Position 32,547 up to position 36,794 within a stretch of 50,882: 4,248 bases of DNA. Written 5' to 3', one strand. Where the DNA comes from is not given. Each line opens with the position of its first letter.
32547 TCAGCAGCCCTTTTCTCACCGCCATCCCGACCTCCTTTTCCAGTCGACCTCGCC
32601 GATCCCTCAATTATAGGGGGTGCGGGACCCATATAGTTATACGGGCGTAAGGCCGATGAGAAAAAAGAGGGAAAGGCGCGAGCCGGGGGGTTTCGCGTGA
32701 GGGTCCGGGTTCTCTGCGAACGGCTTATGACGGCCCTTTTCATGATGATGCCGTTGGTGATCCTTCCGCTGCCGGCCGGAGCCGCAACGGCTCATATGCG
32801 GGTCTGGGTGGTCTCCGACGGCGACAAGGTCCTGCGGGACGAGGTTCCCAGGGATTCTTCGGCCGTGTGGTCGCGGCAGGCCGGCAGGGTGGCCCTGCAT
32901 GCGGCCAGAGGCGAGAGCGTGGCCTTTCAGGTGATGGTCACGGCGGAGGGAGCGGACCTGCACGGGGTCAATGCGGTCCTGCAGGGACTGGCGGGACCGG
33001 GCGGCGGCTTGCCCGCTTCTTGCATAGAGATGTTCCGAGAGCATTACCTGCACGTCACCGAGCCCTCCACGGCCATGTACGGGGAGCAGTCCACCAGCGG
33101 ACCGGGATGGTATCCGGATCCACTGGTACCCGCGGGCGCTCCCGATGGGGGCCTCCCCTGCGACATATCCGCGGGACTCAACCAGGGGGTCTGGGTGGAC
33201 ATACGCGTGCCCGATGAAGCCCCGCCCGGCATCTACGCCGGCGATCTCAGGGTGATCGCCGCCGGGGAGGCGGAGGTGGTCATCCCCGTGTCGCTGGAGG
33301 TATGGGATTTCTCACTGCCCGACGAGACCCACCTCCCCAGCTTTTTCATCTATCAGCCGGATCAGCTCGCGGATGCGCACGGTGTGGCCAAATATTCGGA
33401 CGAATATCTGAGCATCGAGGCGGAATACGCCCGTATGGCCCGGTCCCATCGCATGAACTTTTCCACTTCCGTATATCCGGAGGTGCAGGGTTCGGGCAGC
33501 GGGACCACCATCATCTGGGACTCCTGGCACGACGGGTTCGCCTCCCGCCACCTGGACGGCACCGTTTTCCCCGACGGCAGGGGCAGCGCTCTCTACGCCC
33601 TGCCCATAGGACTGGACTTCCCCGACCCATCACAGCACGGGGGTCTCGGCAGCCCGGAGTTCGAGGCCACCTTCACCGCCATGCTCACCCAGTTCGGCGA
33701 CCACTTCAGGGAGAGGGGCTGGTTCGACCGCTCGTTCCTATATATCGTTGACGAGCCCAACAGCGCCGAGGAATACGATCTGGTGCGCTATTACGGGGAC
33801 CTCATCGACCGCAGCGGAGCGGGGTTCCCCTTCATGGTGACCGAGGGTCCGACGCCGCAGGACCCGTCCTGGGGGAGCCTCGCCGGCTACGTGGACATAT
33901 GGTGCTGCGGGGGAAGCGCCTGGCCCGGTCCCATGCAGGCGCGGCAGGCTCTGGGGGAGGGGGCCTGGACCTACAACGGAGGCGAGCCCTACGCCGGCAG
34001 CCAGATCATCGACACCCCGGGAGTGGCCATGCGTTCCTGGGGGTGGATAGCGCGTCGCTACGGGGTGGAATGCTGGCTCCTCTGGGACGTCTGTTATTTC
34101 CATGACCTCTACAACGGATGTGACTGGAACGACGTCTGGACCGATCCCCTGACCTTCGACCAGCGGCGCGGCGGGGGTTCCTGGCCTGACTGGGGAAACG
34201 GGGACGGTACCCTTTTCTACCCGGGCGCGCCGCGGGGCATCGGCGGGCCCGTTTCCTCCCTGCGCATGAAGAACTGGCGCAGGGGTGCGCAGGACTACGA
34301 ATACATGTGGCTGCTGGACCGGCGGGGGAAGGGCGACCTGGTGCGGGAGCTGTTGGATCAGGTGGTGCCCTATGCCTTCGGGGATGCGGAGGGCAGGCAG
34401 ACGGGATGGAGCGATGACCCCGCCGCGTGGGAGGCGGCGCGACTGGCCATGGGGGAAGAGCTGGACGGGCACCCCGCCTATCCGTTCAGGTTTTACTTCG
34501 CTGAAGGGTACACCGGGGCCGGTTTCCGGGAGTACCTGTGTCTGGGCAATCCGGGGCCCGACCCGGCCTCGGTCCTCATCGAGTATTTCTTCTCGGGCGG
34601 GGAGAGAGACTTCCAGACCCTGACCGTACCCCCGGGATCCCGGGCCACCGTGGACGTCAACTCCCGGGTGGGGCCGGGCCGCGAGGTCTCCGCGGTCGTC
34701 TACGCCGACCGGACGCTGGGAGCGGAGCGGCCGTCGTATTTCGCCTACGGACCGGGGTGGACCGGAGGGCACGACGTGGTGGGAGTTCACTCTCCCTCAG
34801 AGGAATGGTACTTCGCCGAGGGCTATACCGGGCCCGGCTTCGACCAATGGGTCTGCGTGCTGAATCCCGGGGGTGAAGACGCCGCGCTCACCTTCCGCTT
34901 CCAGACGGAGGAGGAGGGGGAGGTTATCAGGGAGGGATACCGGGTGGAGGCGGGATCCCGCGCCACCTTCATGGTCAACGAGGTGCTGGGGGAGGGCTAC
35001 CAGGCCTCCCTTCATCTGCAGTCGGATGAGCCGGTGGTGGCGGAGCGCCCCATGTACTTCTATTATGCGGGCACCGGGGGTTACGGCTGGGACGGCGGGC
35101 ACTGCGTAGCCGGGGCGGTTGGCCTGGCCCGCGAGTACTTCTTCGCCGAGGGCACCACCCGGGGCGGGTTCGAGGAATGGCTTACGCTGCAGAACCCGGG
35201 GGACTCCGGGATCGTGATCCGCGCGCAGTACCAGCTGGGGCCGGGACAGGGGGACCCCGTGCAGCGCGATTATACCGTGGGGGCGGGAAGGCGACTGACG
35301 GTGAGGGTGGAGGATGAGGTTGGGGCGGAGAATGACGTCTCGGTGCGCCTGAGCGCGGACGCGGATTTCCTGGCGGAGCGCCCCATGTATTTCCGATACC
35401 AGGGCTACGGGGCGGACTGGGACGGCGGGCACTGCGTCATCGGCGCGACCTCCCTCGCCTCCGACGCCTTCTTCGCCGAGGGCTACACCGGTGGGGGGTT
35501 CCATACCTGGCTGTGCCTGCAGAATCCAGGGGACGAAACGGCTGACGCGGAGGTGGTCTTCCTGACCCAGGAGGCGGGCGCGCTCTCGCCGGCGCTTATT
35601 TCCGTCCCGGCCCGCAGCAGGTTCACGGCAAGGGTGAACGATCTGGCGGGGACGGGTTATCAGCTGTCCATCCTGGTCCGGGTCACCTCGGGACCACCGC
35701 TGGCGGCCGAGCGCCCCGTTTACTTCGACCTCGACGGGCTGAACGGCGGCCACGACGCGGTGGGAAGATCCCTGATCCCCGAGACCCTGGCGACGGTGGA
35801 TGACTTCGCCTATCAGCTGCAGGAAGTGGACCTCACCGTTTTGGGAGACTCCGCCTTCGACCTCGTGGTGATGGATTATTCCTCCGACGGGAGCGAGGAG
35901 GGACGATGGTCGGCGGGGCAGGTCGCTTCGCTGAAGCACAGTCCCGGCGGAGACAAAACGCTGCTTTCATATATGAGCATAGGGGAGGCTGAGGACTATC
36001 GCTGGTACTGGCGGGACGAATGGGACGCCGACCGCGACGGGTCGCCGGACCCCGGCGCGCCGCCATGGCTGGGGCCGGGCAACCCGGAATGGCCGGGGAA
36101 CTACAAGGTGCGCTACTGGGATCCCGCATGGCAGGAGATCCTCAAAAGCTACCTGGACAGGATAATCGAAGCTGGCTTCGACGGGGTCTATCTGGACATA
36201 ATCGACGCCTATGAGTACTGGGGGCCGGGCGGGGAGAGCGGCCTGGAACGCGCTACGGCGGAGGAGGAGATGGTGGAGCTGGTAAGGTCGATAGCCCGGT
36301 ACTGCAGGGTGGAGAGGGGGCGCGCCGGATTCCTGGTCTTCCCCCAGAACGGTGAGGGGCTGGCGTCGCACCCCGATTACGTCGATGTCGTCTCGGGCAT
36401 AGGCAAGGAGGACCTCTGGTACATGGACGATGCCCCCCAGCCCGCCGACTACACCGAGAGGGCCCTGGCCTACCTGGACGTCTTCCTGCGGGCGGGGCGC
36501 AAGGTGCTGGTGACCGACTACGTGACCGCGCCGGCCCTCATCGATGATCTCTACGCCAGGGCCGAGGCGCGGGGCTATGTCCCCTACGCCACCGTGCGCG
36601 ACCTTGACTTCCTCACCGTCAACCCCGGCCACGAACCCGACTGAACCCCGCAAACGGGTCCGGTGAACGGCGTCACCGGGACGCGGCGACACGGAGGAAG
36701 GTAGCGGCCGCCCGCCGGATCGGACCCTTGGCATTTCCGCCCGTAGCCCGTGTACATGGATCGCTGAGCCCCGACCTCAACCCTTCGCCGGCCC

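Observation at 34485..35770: The cassette moves as a unit: repeat n of one gene matches repeat n of another better than its own neighbours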

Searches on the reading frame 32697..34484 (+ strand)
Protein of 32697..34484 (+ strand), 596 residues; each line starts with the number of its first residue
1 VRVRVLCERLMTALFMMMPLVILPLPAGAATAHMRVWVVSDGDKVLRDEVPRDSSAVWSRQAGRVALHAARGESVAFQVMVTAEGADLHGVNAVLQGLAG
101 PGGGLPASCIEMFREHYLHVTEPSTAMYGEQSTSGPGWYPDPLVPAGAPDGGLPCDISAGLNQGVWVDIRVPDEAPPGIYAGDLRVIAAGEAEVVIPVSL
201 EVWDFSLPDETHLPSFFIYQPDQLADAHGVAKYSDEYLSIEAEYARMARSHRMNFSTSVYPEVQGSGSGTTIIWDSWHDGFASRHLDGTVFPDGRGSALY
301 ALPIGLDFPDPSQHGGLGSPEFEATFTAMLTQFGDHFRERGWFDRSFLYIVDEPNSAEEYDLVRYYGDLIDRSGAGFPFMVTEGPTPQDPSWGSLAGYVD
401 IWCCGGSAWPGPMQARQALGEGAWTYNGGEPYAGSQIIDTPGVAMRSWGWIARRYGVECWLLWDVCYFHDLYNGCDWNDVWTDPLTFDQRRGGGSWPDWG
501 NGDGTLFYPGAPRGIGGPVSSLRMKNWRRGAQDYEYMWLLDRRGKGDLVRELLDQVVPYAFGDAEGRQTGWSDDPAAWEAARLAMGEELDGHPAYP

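Call 52: find_homologous_proteins(query=window:32697-34484:+, max_evalue=1e-10)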
Query window:32697-34484:+ (596 aa): 110 proteins with E <= 1e-10 among 8000 candidates.
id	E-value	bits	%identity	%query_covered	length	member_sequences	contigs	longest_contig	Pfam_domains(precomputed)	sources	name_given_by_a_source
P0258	6.7e-289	978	69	99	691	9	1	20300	PF13320.13,PF22680.3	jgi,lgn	jgi:hypothetical protein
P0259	9.5e-289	978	69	98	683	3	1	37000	PF13320.13,PF22680.3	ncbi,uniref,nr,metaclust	ncbi:MAG: hypothetical protein A2Y75_06140 [Candidatus Solincola sediminis]|uniref:Uncharacterized p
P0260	1.1e-286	971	70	97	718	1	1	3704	PF19543.6,PF13320.13,PF22680.3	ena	-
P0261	5.8e-285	965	71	94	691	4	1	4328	PF19543.6,PF13320.13,PF22680.3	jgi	-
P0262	6.8e-285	965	68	99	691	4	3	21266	PF19543.6,PF13320.13,PF22680.3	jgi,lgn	jgi:hypothetical protein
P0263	8.7e-285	965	69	98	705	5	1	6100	PF19543.6,PF13320.13,PF22680.3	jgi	-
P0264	3.3e-281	953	66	99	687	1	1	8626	PF13320.13,PF22680.3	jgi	jgi:Glycoside hydrolase 123, catalytic domain/Glycoside hydrolase 123 N-terminal domain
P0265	7.4e-281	952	66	100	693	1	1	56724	PF13320.13,PF22680.3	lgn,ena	-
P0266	1.5e-279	947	68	99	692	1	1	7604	PF19543.6,PF13320.13,PF22680.3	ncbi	-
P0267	1.7e-278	944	67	99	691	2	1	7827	PF19543.6,PF13320.13,PF22680.3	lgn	-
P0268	4.5e-278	942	67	98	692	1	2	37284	PF19543.6,PF13320.13,PF22680.3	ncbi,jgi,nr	ncbi:MAG: DUF4091 domain-containing protein [Actinobacteria bacterium]|jgi:hypothetical protein|nr:M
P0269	4.3e-277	939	69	95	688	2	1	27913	PF19543.6,PF13320.13,PF22680.3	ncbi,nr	ncbi:MAG: DUF4091 domain-containing protein [Actinomycetota bacterium]|nr:DUF4091 domain-containing 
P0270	9.4e-275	932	66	100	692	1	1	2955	PF19543.6,PF13320.13,PF22680.3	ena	-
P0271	2.3e-274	930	65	100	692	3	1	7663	PF19543.6,PF13320.13,PF22680.3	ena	-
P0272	1.1e-273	928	66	98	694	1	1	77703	PF19543.6,PF13320.13,PF22680.3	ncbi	-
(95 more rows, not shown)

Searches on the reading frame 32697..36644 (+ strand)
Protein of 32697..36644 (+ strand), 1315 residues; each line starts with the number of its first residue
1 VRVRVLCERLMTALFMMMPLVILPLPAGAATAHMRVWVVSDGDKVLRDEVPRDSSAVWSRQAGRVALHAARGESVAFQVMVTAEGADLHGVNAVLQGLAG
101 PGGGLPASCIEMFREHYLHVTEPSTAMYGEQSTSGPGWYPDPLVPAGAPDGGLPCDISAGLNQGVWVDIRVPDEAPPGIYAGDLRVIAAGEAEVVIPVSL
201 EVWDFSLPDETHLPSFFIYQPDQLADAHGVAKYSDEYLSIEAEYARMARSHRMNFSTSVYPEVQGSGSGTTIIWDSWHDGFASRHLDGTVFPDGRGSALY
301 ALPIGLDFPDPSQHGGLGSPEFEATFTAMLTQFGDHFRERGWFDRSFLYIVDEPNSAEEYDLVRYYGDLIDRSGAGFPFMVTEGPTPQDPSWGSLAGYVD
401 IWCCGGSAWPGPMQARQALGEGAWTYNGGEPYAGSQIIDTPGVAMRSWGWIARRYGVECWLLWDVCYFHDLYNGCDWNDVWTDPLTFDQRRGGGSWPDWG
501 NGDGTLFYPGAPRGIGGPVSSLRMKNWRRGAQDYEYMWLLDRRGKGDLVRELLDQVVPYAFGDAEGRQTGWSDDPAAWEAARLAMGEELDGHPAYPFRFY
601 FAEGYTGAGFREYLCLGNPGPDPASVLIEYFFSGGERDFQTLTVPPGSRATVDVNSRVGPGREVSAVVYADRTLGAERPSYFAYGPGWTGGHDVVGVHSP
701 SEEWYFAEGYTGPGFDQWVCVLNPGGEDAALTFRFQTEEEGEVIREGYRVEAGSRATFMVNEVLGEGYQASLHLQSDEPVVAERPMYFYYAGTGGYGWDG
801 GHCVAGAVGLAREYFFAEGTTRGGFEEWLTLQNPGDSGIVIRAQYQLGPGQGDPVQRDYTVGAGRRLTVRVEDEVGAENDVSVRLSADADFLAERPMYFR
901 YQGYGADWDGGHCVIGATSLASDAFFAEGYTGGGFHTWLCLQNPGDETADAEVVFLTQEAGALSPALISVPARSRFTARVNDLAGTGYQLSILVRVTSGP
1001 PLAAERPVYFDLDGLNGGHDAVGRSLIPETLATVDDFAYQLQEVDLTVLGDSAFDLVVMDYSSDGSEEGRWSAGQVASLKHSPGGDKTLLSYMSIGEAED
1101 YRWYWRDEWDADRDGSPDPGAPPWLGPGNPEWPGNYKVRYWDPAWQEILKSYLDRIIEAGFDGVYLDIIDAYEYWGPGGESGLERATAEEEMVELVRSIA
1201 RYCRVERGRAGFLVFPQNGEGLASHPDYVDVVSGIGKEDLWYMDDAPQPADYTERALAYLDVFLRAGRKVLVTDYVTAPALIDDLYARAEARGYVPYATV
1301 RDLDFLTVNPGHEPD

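Call 3: search_protein_families(library=pfam, proteins=[window:32697-36644:+], max_evalue=0.01)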
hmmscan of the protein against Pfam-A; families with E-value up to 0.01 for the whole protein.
window:32697-36644:+ (1315 aa): 7 families
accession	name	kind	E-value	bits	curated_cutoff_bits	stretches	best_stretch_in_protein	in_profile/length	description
PF13320.12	GH123_cat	-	1.1e-21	78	23.1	1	318-539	127-323/324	Glycoside hydrolase 123, catalytic domain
PF03537.19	Glyco_hydro_114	-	4.6e-21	75.6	27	1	1037-1303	2-227/231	Glycoside-hydrolase family GH114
PF18986.5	DUF5719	-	9.6e-17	61.5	26.2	2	921-1068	50-200/319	Family of unknown function (DUF5719)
PF22680.2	Glyco_hydro_123_N_2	-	7.3e-08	32.8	27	1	62-186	20-140/142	Glycoside hydrolase 123 N-terminal domain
PF07100.16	ASRT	-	5.5e-05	23.6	25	0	936-986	27-76/119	Anabaena sensory rhodopsin transducer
PF05506.17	PLipase_C_C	-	0.00015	23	24.4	0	827-892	14-74/80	Bacterial phospholipase C, C-terminal domain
PF19543.5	GH123_N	-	0.0033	15.8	22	0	155-209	258-312/969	Glycoside hydrolase 123, N-terminal domain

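Call 56: search_protein_families(library=ncbifam, proteins=[window:32697-36644:+], max_evalue=0.001)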
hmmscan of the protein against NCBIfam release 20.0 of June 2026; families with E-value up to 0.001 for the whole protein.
window:32697-36644:+ (1315 aa): 1 family
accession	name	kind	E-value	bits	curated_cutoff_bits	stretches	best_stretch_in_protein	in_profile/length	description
TIGR01370.1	TIGR01370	hypoth_equivalog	2.6e-76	256.7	181.25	1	1030-1309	41-313/315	MJ1477/TM1410 family putative glycoside hydrolase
